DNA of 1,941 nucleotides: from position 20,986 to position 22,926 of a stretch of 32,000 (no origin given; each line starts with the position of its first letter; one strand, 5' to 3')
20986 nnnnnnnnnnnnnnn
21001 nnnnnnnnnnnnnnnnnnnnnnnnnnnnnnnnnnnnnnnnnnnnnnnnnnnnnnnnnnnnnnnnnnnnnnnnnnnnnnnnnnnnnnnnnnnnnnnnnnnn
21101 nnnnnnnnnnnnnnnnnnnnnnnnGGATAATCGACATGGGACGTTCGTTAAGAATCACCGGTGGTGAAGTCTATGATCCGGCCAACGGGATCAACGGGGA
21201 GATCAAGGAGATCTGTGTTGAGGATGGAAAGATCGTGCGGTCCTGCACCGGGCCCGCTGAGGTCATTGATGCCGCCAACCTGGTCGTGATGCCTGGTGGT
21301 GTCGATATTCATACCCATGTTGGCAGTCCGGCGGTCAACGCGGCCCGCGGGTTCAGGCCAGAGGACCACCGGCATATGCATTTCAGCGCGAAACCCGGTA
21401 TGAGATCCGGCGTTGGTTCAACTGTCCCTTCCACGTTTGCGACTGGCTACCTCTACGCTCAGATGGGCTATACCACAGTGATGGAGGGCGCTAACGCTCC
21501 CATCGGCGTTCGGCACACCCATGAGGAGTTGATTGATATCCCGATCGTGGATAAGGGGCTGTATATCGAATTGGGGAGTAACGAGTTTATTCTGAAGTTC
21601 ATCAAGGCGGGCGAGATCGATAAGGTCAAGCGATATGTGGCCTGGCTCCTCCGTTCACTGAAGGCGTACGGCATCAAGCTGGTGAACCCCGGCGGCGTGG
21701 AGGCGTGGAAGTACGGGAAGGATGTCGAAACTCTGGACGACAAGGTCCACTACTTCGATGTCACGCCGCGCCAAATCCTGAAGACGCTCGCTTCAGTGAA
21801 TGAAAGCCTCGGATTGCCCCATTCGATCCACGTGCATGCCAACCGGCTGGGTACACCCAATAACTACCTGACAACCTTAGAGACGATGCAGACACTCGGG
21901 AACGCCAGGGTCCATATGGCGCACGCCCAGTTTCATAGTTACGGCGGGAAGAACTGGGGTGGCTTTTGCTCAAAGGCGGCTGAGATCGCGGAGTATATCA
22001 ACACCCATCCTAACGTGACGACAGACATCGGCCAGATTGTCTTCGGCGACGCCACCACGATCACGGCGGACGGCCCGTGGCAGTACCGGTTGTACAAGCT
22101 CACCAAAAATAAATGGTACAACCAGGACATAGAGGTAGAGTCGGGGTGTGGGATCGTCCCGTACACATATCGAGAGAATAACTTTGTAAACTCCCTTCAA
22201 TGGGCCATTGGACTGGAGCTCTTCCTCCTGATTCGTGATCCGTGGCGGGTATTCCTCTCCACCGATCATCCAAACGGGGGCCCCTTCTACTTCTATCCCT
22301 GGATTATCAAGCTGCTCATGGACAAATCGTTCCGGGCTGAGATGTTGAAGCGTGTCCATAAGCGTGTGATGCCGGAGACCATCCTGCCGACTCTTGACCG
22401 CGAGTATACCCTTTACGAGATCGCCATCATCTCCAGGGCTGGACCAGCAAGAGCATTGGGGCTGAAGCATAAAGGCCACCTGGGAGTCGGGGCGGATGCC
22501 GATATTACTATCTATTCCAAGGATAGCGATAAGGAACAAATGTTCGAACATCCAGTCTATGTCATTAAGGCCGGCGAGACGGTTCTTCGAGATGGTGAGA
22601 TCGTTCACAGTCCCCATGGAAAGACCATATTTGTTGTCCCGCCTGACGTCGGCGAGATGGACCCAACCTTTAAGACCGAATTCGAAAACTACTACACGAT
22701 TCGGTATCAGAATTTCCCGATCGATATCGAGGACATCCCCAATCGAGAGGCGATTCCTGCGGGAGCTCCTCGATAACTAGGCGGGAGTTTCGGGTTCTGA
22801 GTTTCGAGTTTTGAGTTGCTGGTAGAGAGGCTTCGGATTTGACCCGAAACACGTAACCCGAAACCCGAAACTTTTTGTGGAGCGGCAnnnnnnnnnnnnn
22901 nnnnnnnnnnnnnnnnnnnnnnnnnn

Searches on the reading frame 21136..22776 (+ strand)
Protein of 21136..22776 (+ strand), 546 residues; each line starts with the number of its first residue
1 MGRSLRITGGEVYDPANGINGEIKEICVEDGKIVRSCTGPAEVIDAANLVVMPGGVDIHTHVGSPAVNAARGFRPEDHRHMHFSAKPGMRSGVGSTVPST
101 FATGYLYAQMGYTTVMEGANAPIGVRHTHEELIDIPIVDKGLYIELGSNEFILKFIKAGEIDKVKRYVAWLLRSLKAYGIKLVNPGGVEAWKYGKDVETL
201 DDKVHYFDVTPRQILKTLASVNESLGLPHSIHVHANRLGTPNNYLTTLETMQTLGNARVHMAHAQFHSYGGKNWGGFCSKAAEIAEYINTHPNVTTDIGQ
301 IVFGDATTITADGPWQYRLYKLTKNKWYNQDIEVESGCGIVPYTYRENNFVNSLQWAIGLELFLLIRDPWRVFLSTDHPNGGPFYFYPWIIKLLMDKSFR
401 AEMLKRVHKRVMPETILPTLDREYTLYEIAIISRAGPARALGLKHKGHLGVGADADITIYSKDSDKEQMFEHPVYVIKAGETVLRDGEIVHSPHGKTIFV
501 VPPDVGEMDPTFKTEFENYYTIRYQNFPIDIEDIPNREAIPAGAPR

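Call 4: search_protein_families(library=pfam, proteins=[window:21136-22776:+], max_evalue=0.01)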
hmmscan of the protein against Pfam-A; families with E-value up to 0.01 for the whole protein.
window:21136-22776:+ (546 aa): 2 families
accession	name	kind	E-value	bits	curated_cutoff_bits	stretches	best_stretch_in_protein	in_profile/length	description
PF07969.17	Amidohydro_3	-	4e-62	211.7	29.7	1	42-483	1-471/472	Amidohydrolase family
PF01979.26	Amidohydro_1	-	3e-07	30.4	25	1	425-470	282-323/345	Amidohydrolase family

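Call 8: search_solved_structures(query=window:21136-22776:+, max_evalue=1e-10)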
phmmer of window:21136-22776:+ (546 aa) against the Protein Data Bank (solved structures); distinct sequences matched with E-value up to 1e-10: 6.
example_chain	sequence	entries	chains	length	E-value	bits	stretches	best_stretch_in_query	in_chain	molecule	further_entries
9sw6_I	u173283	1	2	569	4.1e-158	530.8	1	7-537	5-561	Tungsten formylmethanofuran dehydrogenase, subunit A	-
5t5i_A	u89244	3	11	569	2.1e-157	528.5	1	7-537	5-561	Tungsten formylmethanofuran dehydrogenase subunit fwdA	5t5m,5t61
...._A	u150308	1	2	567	6.2e-157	526.9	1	5-543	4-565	Formylmethanofuran dehydrogenase subunit A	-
9sfi_P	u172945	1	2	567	2.2e-152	511.9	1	7-530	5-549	Formylmethanofuran dehydrogenase subunit A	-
7bkb_G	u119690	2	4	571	6.5e-147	493.8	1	5-540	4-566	Formylmethanofuran dehydrogenase, subunit A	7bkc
6s6y_A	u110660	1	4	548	1.2e-103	351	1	6-506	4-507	Formylmethanofuran dehydrogenase subunit A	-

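Call 29: search_dna_similar(query=window:21136-22776:+, collection=plasmids, mode=protein, max_rows=15)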
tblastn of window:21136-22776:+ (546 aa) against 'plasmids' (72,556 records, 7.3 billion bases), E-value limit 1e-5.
Records with a match: 38; places in all: 42; records where one place covers at least 80% of the query: 38.
Best place of each record, by identity: <60% 38.
By first word of the organism name: Azospirillum 10; Paraburkholderia 9; Rhizobium 6; Phyllobacterium 4; Methylocystis 3; Azoarcus 1; Caballeronia 1; Cupriavidus 1; Aquabacterium 1; Candidatus 1; and 1 more.
By predicted mobility (MOB-suite, as given by PLSDB): non-mobilizable 31; mobilizable 7.
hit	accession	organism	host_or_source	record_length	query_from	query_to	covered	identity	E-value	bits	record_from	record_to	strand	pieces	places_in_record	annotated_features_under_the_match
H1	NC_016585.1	Azospirillum lipoferum 4B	-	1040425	7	529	96%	47.4%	2e-146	473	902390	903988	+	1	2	none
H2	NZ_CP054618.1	Azospirillum oryzae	cell culture,soil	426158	7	529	96%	47.2%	8e-145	468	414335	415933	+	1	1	formylmethanofuran dehydrogenase subunit A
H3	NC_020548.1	Azoarcus sp. KH32C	-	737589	4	519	95%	46.7%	2e-147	475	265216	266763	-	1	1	formylmethanofuran dehydrogenase subunit A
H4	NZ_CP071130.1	Caballeronia sp. M1242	Homo sapiens,ETA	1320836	4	534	97%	45.2%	1e-144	468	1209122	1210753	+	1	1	none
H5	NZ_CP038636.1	Cupriavidus oxalaticus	whole organism,sewage sludge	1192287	4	534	97%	44.3%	1e-137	447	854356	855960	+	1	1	none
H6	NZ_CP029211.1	Aquabacterium olei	cell culture,soil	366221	4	519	95%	45.2%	2e-135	441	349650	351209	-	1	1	formylmethanofuran dehydrogenase subunit A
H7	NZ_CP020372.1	Candidatus Thiodictyon syntrophicum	meromictic lake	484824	6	529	96%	44.4%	8e-141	456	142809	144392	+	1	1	formylmethanofuran dehydrogenase subunit A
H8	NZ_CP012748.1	Paraburkholderia caribensis MBA4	soil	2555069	4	534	97%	43.6%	4e-141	457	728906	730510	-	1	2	none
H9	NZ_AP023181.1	Paraburkholderia sp. PGU19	Physopelta gutta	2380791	6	534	97%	43.8%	6e-141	457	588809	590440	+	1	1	none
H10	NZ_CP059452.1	Azospirillum brasilense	Prokaryotes,soil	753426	6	534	97%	43.5%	5e-133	434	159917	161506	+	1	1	formylmethanofuran dehydrogenase subunit A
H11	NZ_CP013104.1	Paraburkholderia caribensis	-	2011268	6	534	97%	43.4%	6e-142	460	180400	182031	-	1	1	none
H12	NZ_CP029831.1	Azospirillum ramasamyi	single cell,Cow dung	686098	6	534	97%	43.2%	2e-130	427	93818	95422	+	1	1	formylmethanofuran dehydrogenase subunit A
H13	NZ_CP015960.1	Paraburkholderia caribensis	Mimosa,single cell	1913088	6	534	97%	43.2%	2e-141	458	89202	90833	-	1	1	none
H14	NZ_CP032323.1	Azospirillum argentinense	soil sample,Agricultural field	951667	6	534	97%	43.1%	1e-131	430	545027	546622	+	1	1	formylmethanofuran dehydrogenase subunit A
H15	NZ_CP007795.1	Azospirillum argentinense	Triticum aestivum L.,Root,wheat ...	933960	6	534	97%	43.1%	3e-130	426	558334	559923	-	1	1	formylmethanofuran dehydrogenase subunit A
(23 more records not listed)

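Call 31: get_annotated_region(hit=H2, flank=5000)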
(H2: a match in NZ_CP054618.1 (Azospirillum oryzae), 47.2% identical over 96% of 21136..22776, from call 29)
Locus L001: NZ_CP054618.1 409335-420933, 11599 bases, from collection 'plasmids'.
description: Azospirillum oryzae strain KACC 14407 plasmid unnamed4, complete sequence
organism: Azospirillum oryzae (NCBI taxid 286727)
taxonomy: Bacteria; Pseudomonadota; Alphaproteobacteria; Rhodospirillales; Azospirillaceae; Azospirillum; Azospirillum oryzae
host: -; source: cell culture,soil; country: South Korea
typing (MOB-suite, as given by PLSDB): mobilizable; relaxase MOBP
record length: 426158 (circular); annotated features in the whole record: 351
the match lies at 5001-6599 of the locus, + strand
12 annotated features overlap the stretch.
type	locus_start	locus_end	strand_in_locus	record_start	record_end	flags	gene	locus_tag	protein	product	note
CDS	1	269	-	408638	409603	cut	mch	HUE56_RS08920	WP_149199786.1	methenyltetrahydromethanopterin cyclohydrolase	GO:0006730 - one-carbon metabolic process [Evidence IEA]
CDS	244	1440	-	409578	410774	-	-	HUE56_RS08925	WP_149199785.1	ATP-grasp domain-containing protein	-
CDS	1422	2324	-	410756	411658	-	-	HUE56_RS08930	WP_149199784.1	NAD(P)-dependent methylenetetrahydromethanopterin dehydrogenase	-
CDS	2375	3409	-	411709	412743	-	-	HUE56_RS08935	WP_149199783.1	beta-ribofuranosylaminobenzene 5'-phosphate synthase family protein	-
CDS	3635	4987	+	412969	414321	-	-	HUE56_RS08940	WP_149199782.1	formylmethanofuran dehydrogenase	-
CDS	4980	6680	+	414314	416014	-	-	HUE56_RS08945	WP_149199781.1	formylmethanofuran dehydrogenase subunit A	-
CDS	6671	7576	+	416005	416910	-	fhcD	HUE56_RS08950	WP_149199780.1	formylmethanofuran--tetrahydromethanopterin N-formyltransferase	-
CDS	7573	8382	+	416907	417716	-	-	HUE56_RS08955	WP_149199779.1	formylmethanofuran dehydrogenase subunit C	GO:0015948 - methanogenesis [Evidence IEA]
CDS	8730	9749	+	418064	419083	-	-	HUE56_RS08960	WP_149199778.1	GlxA family transcriptional regulator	-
CDS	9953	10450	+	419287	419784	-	-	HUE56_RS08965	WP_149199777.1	dihydroneopterin aldolase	GO:0046656 - folic acid biosynthetic process [Evidence IEA]; GO:0006760 - folic acid-containing compound metabolic ...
CDS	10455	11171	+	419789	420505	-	-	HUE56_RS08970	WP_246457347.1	uridylate kinase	-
CDS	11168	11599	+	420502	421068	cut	-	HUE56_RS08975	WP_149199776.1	flavoprotein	-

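Call 32: get_annotated_region(hit=H7, flank=5000)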
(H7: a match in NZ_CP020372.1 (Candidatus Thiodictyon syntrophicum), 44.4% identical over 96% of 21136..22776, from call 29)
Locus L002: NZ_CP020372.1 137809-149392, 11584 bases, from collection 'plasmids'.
description: Candidatus Thiodictyon syntrophicum strain Cad16T plasmid pTs485, complete sequence
organism: Candidatus Thiodictyon syntrophicum (NCBI taxid 1166950)
taxonomy: Bacteria; Pseudomonadota; Gammaproteobacteria; Chromatiales; Chromatiaceae; Thiodictyon; Candidatus Thiodictyon syntrophicum
host: -; source: meromictic lake; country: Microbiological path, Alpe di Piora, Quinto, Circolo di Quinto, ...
typing (MOB-suite, as given by PLSDB): non-mobilizable
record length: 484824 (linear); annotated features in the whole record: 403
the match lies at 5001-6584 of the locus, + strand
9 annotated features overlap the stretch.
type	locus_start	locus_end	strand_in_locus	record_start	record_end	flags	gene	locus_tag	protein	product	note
CDS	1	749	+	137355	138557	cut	-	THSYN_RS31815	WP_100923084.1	geranylgeranyl diphosphate reductase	GO:0030494 - bacteriochlorophyll biosynthetic process [Evidence IEA]; GO:0015995 - chlorophyll biosynthetic process ...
CDS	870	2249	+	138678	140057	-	ppsR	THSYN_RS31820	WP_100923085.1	transcriptional regulator PpsR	GO:0010109 - regulation of photosynthesis [Evidence IEA]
CDS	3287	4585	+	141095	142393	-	-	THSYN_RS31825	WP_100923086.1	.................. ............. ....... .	-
CDS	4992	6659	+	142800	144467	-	-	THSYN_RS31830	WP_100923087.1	formylmethanofuran dehydrogenase subunit A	-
CDS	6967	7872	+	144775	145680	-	fhcD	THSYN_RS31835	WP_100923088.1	formylmethanofuran--tetrahydromethanopterin N-formyltransferase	-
CDS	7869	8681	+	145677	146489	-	-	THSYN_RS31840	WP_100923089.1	formylmethanofuran dehydrogenase subunit C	GO:0015948 - methanogenesis [Evidence IEA]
CDS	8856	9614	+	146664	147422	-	-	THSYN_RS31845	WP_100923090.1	SapC family protein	-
CDS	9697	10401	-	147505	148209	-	-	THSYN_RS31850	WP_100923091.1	Crp/Fnr family transcriptional regulator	GO:0006355 - regulation of DNA-templated transcription [Evidence IEA]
CDS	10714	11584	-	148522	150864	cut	-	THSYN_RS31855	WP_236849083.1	PQQ-dependent sugar dehydrogenase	-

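Call 41: search_solved_structures(query=L001:3635-4987:+, max_evalue=0.001, show_alignments=1)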
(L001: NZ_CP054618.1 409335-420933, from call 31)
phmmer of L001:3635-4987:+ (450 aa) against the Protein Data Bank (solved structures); distinct sequences matched with E-value up to 0.001: 6.
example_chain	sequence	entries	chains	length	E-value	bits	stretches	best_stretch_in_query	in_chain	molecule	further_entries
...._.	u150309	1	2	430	2.6e-32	115.5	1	14-407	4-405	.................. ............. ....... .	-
9sw6_J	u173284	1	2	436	2.2e-31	112.4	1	16-400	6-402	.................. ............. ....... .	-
5t5i_B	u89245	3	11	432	1.3e-30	109.9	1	15-400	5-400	Tungsten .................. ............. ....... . | Tungsten formylmethanofuran dehydrogenase subunit fwdB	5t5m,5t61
9sfi_Q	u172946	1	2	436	1.2e-24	90.2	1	15-407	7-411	Molybdopterin oxidoreductase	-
6s6y_B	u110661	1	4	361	3.1e-21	79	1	63-435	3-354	Tungsten-containing formylmethanofuran dehydrogenase, subunit B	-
7bkb_H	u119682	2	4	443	2.9e-17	65.9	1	11-406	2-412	Formylmethanofuran dehydrogenase, subunit B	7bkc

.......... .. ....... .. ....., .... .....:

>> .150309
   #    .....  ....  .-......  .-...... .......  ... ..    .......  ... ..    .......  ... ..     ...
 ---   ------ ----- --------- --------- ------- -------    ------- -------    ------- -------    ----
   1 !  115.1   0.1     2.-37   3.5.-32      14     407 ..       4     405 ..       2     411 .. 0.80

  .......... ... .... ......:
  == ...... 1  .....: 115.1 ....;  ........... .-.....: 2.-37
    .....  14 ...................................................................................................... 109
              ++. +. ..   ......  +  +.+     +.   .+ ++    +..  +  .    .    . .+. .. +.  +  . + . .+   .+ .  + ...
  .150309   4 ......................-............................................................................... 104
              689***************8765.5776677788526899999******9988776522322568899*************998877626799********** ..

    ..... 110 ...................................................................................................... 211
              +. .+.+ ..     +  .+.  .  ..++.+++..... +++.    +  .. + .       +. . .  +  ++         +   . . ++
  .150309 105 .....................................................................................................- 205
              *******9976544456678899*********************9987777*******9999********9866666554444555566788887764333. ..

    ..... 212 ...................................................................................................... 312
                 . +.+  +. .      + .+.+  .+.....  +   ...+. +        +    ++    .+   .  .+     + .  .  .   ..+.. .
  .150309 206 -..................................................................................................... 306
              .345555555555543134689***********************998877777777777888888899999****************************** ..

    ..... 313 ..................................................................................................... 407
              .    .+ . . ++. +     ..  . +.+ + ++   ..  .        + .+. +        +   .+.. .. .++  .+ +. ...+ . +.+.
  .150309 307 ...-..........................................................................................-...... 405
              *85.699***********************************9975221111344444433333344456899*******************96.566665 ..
